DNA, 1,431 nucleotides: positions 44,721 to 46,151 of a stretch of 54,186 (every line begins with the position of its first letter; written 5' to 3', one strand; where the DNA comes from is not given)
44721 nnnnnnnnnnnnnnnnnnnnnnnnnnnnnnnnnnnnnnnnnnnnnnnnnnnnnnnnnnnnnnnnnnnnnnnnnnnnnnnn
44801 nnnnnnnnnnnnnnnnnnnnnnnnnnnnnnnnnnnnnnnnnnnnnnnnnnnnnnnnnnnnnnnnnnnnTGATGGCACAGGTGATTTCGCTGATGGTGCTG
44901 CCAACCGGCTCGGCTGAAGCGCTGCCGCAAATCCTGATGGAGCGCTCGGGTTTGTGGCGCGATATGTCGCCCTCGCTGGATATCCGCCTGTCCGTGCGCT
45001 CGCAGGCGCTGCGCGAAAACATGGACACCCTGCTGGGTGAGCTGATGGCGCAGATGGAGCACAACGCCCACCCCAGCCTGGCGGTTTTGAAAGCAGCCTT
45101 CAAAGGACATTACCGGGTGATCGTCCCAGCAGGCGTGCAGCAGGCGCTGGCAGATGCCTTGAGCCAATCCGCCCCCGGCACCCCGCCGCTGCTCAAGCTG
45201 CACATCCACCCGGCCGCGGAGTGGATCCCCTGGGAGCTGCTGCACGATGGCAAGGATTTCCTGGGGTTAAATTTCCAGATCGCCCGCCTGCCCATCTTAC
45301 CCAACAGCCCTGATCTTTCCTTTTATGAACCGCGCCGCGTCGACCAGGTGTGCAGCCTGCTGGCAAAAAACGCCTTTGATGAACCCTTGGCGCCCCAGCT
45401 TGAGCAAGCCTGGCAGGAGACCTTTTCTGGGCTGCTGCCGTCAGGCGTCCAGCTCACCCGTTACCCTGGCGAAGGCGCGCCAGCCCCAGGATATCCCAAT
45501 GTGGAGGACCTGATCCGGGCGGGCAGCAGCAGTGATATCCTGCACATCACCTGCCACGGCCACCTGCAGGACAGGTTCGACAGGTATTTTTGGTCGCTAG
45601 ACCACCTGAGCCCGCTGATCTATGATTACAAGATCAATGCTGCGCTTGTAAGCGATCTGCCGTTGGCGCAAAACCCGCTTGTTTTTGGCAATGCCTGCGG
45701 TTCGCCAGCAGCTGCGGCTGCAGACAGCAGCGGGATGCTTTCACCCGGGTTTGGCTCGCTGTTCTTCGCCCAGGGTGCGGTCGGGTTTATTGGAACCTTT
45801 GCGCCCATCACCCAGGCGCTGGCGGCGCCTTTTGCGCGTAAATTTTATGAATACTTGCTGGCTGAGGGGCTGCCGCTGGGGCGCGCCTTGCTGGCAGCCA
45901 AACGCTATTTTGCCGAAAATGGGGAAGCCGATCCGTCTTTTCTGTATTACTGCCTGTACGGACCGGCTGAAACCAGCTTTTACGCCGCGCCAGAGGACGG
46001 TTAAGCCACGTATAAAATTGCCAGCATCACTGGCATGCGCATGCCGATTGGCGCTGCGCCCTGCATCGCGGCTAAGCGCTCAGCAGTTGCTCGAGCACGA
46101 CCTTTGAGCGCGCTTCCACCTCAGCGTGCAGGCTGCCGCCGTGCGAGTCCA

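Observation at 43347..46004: Translationally coupled SIR2-like + CHAT-protease pair: candidate two-gene conflict/defence (or programmed-death) module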

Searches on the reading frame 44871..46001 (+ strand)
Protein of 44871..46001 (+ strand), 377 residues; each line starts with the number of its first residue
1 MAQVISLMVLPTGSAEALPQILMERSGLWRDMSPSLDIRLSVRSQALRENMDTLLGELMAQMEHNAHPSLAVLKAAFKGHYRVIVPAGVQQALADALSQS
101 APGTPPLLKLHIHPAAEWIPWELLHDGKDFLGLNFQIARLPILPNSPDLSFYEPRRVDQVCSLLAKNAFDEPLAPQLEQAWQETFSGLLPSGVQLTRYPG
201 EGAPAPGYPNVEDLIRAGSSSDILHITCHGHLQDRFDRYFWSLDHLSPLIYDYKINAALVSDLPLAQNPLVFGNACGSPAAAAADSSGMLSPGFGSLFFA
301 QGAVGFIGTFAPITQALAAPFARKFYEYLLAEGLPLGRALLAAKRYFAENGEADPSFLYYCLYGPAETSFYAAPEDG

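Call 3: search_protein_families(library=pfam, proteins=[window:44871-46001:+], max_evalue=1)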
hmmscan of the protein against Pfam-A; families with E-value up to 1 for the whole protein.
window:44871-46001:+ (377 aa): 2 families
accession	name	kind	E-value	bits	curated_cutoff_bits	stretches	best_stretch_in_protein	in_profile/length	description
PF12770.12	CHAT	-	2.9e-11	43.8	24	1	105-351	25-270/289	CHAT domain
PF01364.23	Peptidase_C25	-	1.1e-05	25.3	23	1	180-352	179-350/374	Peptidase family C25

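Call 4: search_protein_families(library=padloc, proteins=[window:44871-46001:+], max_evalue=1)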
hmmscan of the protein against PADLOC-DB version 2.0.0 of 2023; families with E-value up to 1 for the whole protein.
window:44871-46001:+ (377 aa): 0 families

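Call 5: search_protein_families(library=ncbifam, proteins=[window:44871-46001:+], max_evalue=1)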
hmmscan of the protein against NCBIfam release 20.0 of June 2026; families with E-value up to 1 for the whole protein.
window:44871-46001:+ (377 aa): 0 families

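Call 6: find_homologous_proteins(query=window:44871-46001:+)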
Query window:44871-46001:+ (377 aa): 144 proteins with E <= 0.001 among 8000 candidates; the best 120 are listed.
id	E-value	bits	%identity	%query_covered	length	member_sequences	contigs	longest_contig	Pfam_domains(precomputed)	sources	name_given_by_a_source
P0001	4.4e-246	834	98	100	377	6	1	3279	PF12770.13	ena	-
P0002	2.5e-157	542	65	98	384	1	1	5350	PF12770.13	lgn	-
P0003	3.1e-140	486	60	98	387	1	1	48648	PF12770.13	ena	-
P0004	3.5e-128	446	57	99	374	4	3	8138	PF12770.13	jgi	jgi:hypothetical protein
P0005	4.0e-127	443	55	99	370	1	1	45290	PF12770.13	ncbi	ncbi:CHAT domain-containing protein [Chloroflexota bacterium]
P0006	7.5e-126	439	56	98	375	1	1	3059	PF12770.13,PF01364.25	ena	-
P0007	1.4e-124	434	55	99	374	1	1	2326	PF12770.13,PF01364.25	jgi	jgi:hypothetical protein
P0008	2.6e-124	434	52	99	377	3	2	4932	PF12770.13,PF01364.25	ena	-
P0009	3.4e-120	420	52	99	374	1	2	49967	PF12770.13,PF01364.25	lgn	-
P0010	1.7e-116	408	51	98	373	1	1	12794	PF12770.13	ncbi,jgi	jgi:CHAT domain-containing protein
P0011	3.4e-116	407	51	98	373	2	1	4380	PF12770.13,PF01364.25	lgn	-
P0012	1.9e-112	394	50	97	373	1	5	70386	PF12770.13,PF01364.25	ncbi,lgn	-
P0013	2.3e-112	394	64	73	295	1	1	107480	PF12770.13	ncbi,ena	-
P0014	3.2e-111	390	48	98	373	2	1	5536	PF12770.13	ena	-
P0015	8.1e-103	363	46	97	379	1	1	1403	PF12770.13,PF01364.25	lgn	-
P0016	1.9e-99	352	44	98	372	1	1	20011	PF12770.13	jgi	jgi:hypothetical protein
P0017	1.7e-97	345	46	98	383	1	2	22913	PF12770.13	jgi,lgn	jgi:hypothetical protein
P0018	3.2e-95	338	46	98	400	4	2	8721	PF12770.13,PF01364.25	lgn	-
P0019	5.0e-92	327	41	98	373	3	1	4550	PF12770.13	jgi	jgi:hypothetical protein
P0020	6.8e-92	327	43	99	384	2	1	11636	PF12770.13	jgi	jgi:hypothetical protein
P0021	8.9e-89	317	42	98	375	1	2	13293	PF12770.13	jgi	jgi:hypothetical protein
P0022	3.1e-86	308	43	99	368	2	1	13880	PF12770.13,PF01364.25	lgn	-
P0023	4.3e-83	298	43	99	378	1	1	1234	PF12770.13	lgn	-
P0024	1.4e-82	296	42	98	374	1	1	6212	PF12770.13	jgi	jgi:CHAT domain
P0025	2.7e-82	295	44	99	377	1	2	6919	PF12770.13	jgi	jgi:hypothetical protein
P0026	1.2e-81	293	42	100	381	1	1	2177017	PF12770.13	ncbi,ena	-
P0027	1.3e-80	290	42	98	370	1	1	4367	PF12770.13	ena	-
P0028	6.5e-80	287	43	98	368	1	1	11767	PF12770.13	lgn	-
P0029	1.6e-79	286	42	98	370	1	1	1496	PF12770.13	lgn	-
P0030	5.9e-79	284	42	98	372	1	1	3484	PF12770.13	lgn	-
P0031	1.1e-78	283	40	99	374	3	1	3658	PF12770.13,PF01364.25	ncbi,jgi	jgi:CHAT domain-containing protein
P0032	1.8e-78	283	41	97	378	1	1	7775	PF12770.13,PF01364.25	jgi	jgi:CHAT domain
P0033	2.0e-78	283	41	96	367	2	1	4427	PF12770.13,PF01364.25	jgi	jgi:hypothetical protein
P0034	4.1e-78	281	40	100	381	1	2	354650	PF12770.13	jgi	jgi:hypothetical protein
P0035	1.2e-77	280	41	99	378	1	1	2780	PF12770.13,PF01364.25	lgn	-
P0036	1.8e-77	279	41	97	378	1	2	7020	PF12770.13,PF01364.25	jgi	jgi:hypothetical protein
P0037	2.7e-77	279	40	98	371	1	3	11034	PF12770.13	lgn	-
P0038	2.9e-77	279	39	98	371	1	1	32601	PF12770.13,PF01364.25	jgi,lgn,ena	-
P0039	4.0e-77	278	42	98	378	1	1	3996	PF12770.13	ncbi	-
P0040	1.1e-76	277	41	98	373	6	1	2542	PF12770.13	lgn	-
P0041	1.9e-76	276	38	97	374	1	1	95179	PF12770.13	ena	-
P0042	2.8e-76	275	41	98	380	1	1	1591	PF12770.13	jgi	jgi:CHAT domain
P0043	3.2e-76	275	41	97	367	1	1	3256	PF12770.13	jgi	jgi:hypothetical protein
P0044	3.5e-76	275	41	99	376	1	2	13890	PF12770.13,PF01364.25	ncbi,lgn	-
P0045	5.3e-76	275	40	96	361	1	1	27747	PF12770.13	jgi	jgi:CHAT domain-containing protein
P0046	5.3e-76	275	39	98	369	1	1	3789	PF12770.13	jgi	jgi:hypothetical protein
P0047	5.6e-76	274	37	97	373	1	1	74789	PF12770.13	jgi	jgi:hypothetical protein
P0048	7.6e-76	274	39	99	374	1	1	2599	PF12770.13,PF01364.25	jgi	jgi:hypothetical protein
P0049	8.2e-76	274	41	98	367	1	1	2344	PF12770.13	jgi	jgi:CHAT domain-containing protein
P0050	1.0e-75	274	41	96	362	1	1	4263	PF12770.13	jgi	jgi:hypothetical protein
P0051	1.0e-75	274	40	99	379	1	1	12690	PF12770.13,PF01364.25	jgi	jgi:CHAT domain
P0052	3.2e-75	272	38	98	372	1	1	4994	PF12770.13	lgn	-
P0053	3.7e-75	272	39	98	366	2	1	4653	PF12770.13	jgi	jgi:hypothetical protein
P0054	3.9e-75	272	40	98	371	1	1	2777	PF12770.13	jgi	-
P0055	4.1e-75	272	40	97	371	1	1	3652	PF12770.13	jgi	jgi:CHAT domain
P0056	4.8e-75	271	42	97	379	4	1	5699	PF12770.13,PF01364.25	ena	-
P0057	6.7e-75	271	40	98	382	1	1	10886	PF12770.13,PF01364.25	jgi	jgi:CHAT domain-containing protein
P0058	8.2e-75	271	45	87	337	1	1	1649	PF12770.13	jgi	-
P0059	1.5e-74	270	38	97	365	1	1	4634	PF12770.13,PF01364.25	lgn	-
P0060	1.7e-74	270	41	98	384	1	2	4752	PF12770.13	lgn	-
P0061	1.7e-74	270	42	98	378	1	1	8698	PF12770.13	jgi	jgi:hypothetical protein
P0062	6.0e-74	268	38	98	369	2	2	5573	PF12770.13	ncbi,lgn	-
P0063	1.1e-73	267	41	98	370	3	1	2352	PF12770.13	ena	-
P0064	2.5e-73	266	39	98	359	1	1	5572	PF12770.13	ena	-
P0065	2.7e-73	266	40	98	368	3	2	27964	PF12770.13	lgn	-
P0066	1.7e-72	263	38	98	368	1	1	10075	PF12770.13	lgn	-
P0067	3.1e-72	262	40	99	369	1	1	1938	PF12770.13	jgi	jgi:CHAT domain-containing protein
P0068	4.2e-72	262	39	97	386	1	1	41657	PF12770.13,PF01364.25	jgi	jgi:hypothetical protein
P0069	4.9e-72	261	41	97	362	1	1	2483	PF12770.13,PF01364.25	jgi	jgi:CHAT domain-containing protein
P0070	8.2e-72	261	39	98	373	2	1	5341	PF12770.13,PF01364.25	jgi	-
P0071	1.4e-71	260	40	98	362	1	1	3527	PF12770.13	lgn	-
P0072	5.8e-71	258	39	99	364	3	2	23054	PF12770.13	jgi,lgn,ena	jgi:hypothetical protein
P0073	1.1e-70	257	39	97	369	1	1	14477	PF12770.13,PF01364.25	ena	-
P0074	1.9e-70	256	38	98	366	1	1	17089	PF12770.13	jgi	jgi:hypothetical protein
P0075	2.1e-70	256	39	98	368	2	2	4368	PF12770.13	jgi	jgi:hypothetical protein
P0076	7.4e-70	254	41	98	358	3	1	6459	PF12770.13,PF01364.25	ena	-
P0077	1.9e-69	253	38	97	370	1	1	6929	PF12770.13,PF01364.25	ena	-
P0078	2.3e-69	253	39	98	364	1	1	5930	PF12770.13,PF01364.25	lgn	-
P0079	3.6e-69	252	41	97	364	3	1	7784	PF12770.13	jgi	jgi:hypothetical protein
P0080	4.7e-69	252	38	98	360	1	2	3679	PF12770.13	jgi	jgi:CHAT domain-containing protein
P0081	1.2e-68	250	38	99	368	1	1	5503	PF12770.13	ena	-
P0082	2.3e-68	249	38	98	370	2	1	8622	PF12770.13,PF01364.25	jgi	jgi:CHAT domain-containing protein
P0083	2.3e-68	249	37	97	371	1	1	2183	PF12770.13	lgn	-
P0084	3.4e-68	249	39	99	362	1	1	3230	PF12770.13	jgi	jgi:hypothetical protein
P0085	5.1e-68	248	37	98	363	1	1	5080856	PF12770.13,PF01364.25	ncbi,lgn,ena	-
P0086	1.6e-67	247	38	98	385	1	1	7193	PF12770.13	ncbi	-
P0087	2.4e-67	246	37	99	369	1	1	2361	PF12770.13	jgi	jgi:hypothetical protein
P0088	2.8e-67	246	39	98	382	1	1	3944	PF12770.13,PF01364.25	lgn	-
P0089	7.1e-67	244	37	97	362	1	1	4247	PF12770.13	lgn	-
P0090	1.1e-66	244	39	98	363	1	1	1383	PF12770.13,PF01364.25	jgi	jgi:CHAT domain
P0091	1.6e-66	243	36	97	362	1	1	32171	PF12770.13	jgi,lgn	jgi:CHAT domain-containing protein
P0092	2.3e-66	243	37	98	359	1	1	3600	PF12770.13,PF01364.25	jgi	jgi:hypothetical protein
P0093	3.2e-66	242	36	98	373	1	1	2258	PF12770.13,PF01364.25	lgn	-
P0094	5.1e-66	242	38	98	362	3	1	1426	PF12770.13,PF01364.25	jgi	jgi:hypothetical protein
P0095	6.2e-66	241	35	98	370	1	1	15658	PF12770.13,PF01364.25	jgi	jgi:hypothetical protein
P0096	1.7e-65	240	43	86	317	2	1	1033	PF12770.13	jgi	-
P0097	3.6e-65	239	37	99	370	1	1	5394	PF12770.13,PF01364.25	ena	-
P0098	4.7e-65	238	36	99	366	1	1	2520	PF12770.13,PF01364.25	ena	-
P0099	5.0e-65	238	38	94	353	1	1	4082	PF12770.13,PF01364.25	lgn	-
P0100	2.8e-64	236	38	96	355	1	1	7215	PF12770.13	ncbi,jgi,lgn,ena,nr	ncbi:MAG TPA: CHAT domain-containing protein [Thermoanaerobaculia bacterium]|nr:CHAT domain-containi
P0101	1.0e-63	234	42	79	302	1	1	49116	PF12770.13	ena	-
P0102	2.5e-63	233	39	95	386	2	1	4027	PF12770.13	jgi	jgi:hypothetical protein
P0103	3.7e-63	232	38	97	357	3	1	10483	PF12770.13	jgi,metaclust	metaclust:\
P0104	4.6e-63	232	39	85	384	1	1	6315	PF12770.13,PF01364.25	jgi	jgi:hypothetical protein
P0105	1.4e-62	230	37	98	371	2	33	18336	PF12770.13,PF01364.25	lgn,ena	-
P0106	4.2e-62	229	40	99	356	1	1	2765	PF12770.13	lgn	-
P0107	6.4e-62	228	38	98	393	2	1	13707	PF12770.13,PF01364.25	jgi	jgi:hypothetical protein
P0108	1.5e-61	227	38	98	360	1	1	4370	PF12770.13,PF01364.25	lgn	-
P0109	1.0e-60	224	36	100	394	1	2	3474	PF12770.13,PF01364.25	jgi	jgi:CHAT domain-containing protein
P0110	1.7e-60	223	36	97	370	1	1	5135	PF12770.13,PF01364.25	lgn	-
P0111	4.5e-60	222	39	98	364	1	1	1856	PF12770.13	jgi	jgi:hypothetical protein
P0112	5.6e-60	222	37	98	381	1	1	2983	PF12770.13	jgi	jgi:hypothetical protein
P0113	6.1e-60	222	36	97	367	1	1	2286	PF12770.13,PF01364.25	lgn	-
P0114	7.9e-60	221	38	95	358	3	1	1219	PF12770.13,PF01364.25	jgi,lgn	jgi:hypothetical protein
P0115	1.0e-59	221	39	93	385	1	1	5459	PF12770.13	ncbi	-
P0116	1.0e-59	221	37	98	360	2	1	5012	PF12770.13,PF01364.25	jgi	jgi:hypothetical protein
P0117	5.4e-59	219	40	97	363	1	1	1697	PF12770.13,PF01364.25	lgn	-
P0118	5.7e-59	218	37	98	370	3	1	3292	PF12770.13,PF01364.25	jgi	jgi:hypothetical protein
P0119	9.4e-59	218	40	92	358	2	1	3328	PF12770.13,PF01364.25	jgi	jgi:hypothetical protein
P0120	9.4e-59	218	36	97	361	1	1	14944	PF12770.13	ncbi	-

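Call 10: find_encoding_contigs(protein=P0003, flank=10000, max_places=3)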
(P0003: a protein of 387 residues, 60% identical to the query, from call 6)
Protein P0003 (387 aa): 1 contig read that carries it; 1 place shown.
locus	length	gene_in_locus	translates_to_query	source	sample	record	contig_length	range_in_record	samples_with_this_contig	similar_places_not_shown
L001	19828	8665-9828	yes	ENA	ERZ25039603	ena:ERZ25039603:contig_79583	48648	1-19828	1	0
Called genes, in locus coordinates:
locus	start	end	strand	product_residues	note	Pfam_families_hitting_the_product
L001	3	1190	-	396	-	?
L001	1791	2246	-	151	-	PF00072:Response_reg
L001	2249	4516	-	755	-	PF01590:GAF, PF13185:GAF_2, PF01590:GAF, PF13185:GAF_2, PF13492:GAF_3, PF07730:HisKA_3, PF02518:HATPase_c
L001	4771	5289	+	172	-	PF00300:His_Phos_1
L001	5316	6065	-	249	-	PF00300:His_Phos_1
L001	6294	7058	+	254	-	PF01476:LysM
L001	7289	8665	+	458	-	PF13289:SIR2_2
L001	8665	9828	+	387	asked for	PF12770:CHAT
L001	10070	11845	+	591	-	-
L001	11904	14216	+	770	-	PF07676:PD40 (faint)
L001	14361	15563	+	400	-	-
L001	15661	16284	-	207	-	PF05683:Fumerase_C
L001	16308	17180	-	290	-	PF05681:Fumerase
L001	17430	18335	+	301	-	-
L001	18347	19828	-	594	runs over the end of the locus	PF13428:TPR_14 (faint), PF22007:DUF6930 (weak), PF04184:ST7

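Call 11: find_encoding_contigs(protein=P0005, flank=10000, max_places=3)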
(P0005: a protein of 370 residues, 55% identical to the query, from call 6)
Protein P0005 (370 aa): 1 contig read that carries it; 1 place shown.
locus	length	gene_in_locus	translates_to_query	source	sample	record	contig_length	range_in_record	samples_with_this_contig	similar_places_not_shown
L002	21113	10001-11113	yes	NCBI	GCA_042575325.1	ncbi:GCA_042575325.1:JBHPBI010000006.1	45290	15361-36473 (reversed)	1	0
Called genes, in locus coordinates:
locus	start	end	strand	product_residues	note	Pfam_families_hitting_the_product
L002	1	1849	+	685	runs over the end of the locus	PF13620:CarboxypepD_reg (weak), PF20773:InhA-like_MAM (faint)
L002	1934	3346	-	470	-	PF00696:AA_kinase, PF13840:ACT_7 (faint), PF22468:ACT_9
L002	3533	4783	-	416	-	PF01053:Cys_Met_Meta_PP, PF00155:Aminotran_1_2 (weak)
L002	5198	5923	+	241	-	-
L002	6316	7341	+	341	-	-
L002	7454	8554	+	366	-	PF01400:Astacin (weak), PF04151:PPC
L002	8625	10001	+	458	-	PF13289:SIR2_2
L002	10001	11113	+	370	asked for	PF12770:CHAT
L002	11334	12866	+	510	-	PF01433:Peptidase_M1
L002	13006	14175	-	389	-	PF01022:HTH_5, PF12802:MarR_2 (weak), PF12840:HTH_20 (weak), PF13412:HTH_24 (weak)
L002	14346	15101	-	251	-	PF01400:Astacin (weak), PF00413:Peptidase_M10 (faint)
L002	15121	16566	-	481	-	PF00069:Pkinase, PF07714:PK_Tyr_Ser-Thr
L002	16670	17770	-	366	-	PF01926:MMR_HSR1, PF02421:FeoB_N, PF06071:YchF-GTPase_C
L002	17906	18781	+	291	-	PF00248:Aldo_ket_red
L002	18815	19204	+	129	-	-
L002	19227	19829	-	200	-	PF18306:LDcluster4, PF03641:Lysine_decarbox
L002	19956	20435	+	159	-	PF01980:TrmO_N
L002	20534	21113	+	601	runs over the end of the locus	PF13884:Peptidase_S74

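Call 13: find_encoding_contigs(protein=P0085, flank=10000, max_places=2)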
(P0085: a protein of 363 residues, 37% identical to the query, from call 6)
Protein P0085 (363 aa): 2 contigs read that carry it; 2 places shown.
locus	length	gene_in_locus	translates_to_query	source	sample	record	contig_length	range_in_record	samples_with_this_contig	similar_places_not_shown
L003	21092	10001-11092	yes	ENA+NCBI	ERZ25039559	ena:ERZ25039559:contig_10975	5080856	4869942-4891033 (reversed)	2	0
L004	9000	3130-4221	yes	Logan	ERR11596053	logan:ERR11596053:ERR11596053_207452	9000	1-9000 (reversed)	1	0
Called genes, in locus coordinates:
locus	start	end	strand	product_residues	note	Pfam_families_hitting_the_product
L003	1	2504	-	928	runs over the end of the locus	PF00675:Peptidase_M16, PF05193:Peptidase_M16_C, PF00675:Peptidase_M16 (weak), PF05193:Peptidase_M16_C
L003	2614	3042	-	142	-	PF01288:HPPK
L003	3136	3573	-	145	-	PF04536:TPM_phosphatase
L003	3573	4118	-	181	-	-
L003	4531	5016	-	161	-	PF04011:LemA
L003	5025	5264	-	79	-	-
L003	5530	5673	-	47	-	-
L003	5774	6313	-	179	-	PF03572:Peptidase_S41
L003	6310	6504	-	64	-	PF03572:Peptidase_S41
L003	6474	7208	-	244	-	PF00595:PDZ, PF13180:PDZ_2, PF17820:PDZ_6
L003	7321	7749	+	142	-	PF02416:TatA_B_E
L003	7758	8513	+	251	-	PF00902:TatC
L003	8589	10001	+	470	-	PF13289:SIR2_2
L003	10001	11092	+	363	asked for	PF12770:CHAT, PF01364:Peptidase_C25 (weak)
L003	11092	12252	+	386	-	-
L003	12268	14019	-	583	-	-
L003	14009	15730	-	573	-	PF25608:NAL1_N (faint), PF13091:PLDc_2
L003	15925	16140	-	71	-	-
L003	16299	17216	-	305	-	PF13145:Rotamase_2, PF13616:Rotamase_3, PF00639:Rotamase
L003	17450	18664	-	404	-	PF00155:Aminotran_1_2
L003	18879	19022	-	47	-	-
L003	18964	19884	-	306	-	PF01699:Na_Ca_ex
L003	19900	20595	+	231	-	PF00588:SpoU_methylase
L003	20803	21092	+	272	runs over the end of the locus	PF00590:TP_methylase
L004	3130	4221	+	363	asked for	PF12770:CHAT, PF01364:Peptidase_C25 (weak)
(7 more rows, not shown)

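Call 14: find_encoding_contigs(protein=P0026, flank=10000, max_places=2)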
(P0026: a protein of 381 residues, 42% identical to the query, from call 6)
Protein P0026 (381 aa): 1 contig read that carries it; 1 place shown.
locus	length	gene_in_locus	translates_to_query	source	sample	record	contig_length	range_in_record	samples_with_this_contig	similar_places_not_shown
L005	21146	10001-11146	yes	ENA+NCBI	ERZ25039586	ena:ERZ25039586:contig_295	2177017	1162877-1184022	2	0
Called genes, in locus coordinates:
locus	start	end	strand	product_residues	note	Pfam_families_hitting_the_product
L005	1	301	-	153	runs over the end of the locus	PF22381:Staph_reg_Sar_Rot, PF01978:TrmB (faint), PF12802:MarR_2, PF01047:MarR, PF13412:HTH_24 (weak), PF13601:HTH_34 (weak)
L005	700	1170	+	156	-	PF14595:Thioredoxin_9 (faint), PF00085:Thioredoxin, PF13098:Thioredoxin_2, PF13905:Thioredoxin_8 (faint)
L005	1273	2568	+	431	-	PF09861:Lar_N, PF21113:LarA_C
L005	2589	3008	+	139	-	-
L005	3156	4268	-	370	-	PF01494:FAD_binding_3, PF04820:Trp_halogenase (weak), PF07992:Pyr_redox_2 (faint), PF12831:FAD_oxidored (faint), PF04820:Trp_halogenase, PF01266:DAO (weak)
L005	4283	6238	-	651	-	PF17990:LodA_N, PF18417:LodA_C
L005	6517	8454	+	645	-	-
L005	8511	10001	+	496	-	PF13289:SIR2_2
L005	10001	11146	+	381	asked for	PF12770:CHAT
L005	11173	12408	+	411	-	-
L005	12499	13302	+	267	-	PF01400:Astacin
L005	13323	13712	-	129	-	-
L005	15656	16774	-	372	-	PF00589:Phage_integrase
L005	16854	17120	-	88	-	PF12728:HTH_17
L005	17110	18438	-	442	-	-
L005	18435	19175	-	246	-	PF01446:Rep_1 (weak)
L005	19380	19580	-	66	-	-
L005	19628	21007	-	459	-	-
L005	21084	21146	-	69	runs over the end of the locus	-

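Call 15: find_encoding_contigs(protein=P0034, flank=10000, max_places=2)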
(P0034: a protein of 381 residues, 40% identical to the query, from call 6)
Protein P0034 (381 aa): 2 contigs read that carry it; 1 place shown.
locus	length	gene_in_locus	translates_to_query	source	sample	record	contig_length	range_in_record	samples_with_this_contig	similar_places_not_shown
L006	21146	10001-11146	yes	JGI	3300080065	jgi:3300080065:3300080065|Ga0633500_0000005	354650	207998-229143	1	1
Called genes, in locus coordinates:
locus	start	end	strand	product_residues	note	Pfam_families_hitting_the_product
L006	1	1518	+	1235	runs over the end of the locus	PF02265:S1-P1_nuclease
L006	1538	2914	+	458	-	-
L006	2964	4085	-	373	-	PF01266:DAO (faint), PF01494:FAD_binding_3, PF07992:Pyr_redox_2 (faint), PF13450:NAD_binding_8 (faint), PF04820:Trp_halogenase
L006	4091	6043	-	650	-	PF17990:LodA_N, PF18417:LodA_C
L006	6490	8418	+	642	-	-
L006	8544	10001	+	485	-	PF13289:SIR2_2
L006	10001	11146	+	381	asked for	PF12770:CHAT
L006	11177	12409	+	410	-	-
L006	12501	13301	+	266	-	PF01400:Astacin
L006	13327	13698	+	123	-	PF09619:YscW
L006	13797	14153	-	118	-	PF09966:DUF2200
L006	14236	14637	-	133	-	PF00903:Glyoxalase (weak)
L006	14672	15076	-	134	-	-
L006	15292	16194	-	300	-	PF12833:HTH_18, PF00165:HTH_AraC, PF06445:GyrI-like, PF14526:Cass2 (weak)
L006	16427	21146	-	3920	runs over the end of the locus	PF01471:PG_binding_1, PF20220:ABC_toxin_N, PF18413:Neuraminidase, PF18276:TcA_TcB_BD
